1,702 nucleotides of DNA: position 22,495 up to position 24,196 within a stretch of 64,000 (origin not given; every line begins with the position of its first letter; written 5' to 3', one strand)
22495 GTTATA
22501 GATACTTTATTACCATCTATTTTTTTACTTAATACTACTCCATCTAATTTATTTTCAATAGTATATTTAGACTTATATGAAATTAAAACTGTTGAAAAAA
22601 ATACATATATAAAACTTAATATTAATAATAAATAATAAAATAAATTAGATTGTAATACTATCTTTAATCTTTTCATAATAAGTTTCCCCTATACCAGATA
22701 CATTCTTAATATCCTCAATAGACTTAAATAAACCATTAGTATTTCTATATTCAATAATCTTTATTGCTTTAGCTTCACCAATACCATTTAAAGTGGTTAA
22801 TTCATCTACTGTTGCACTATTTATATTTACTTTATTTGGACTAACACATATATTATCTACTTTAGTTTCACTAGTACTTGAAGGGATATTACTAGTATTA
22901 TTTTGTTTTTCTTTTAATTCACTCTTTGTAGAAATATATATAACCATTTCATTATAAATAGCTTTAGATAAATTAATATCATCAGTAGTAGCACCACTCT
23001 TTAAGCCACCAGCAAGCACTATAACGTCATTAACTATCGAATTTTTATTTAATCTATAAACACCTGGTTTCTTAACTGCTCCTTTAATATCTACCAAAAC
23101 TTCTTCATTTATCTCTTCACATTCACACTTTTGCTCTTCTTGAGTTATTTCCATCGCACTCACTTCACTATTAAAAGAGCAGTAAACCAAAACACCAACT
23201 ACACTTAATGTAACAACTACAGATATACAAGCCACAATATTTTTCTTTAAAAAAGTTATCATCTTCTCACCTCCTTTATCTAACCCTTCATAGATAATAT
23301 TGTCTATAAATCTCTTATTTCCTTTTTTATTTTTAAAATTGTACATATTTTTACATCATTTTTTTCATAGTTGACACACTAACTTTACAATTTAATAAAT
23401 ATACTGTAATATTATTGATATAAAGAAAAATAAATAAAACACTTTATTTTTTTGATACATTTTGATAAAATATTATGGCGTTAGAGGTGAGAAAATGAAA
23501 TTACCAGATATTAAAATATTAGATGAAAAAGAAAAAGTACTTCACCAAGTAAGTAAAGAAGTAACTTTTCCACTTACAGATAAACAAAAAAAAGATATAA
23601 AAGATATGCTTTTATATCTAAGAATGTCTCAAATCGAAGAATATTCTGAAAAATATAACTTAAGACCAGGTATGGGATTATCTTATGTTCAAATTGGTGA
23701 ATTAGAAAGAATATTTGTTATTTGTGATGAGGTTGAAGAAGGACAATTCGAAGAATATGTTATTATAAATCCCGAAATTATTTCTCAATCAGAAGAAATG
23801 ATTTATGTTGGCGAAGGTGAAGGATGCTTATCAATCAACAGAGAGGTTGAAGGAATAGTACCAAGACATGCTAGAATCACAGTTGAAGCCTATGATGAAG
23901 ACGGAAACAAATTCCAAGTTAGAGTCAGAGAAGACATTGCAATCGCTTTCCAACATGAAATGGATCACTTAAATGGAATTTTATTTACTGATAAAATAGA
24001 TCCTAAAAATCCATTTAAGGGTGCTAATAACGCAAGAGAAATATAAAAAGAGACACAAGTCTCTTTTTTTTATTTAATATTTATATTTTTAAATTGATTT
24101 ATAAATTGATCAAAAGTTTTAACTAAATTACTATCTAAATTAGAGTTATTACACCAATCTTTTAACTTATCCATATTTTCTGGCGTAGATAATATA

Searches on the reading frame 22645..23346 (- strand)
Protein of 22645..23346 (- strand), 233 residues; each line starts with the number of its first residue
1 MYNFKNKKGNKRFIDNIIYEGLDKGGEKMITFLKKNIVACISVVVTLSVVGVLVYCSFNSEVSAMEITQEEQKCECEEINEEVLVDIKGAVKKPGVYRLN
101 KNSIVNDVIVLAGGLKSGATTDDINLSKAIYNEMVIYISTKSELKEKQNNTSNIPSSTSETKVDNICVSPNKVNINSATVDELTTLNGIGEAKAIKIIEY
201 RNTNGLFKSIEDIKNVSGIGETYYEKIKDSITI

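Call 9: search_protein_families(library=pfam, proteins=[window:22645-23346:-], max_evalue=0.001)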
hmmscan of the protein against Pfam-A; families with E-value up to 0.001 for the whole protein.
window:22645-23346:- (233 aa): 4 families
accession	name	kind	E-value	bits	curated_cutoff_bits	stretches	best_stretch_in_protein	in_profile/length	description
PF12836.13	HHH_3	-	4.8e-21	75.1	27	1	171-232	4-65/65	Helix-hairpin-helix motif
PF10531.15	SLBB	-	8e-11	42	27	1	85-138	2-54/55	SLBB domain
PF00633.29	HHH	-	6.9e-10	38.7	24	1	174-200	4-30/30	Helix-hairpin-helix motif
PF14520.12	HHH_5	-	7.5e-05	23.6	27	0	177-199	31-53/57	Helix-hairpin-helix domain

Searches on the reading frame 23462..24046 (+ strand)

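Call 9: search_protein_families(library=pfam, proteins=[window:23462-24046:+], max_evalue=0.001)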
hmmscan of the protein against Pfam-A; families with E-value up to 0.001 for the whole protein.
window:23462-24046:+ (194 aa): 1 family
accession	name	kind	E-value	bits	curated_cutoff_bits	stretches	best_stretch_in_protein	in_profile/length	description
PF01327.26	Pep_deformylase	-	2.5e-38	131.6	22.8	1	18-183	3-154/156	Polypeptide deformylase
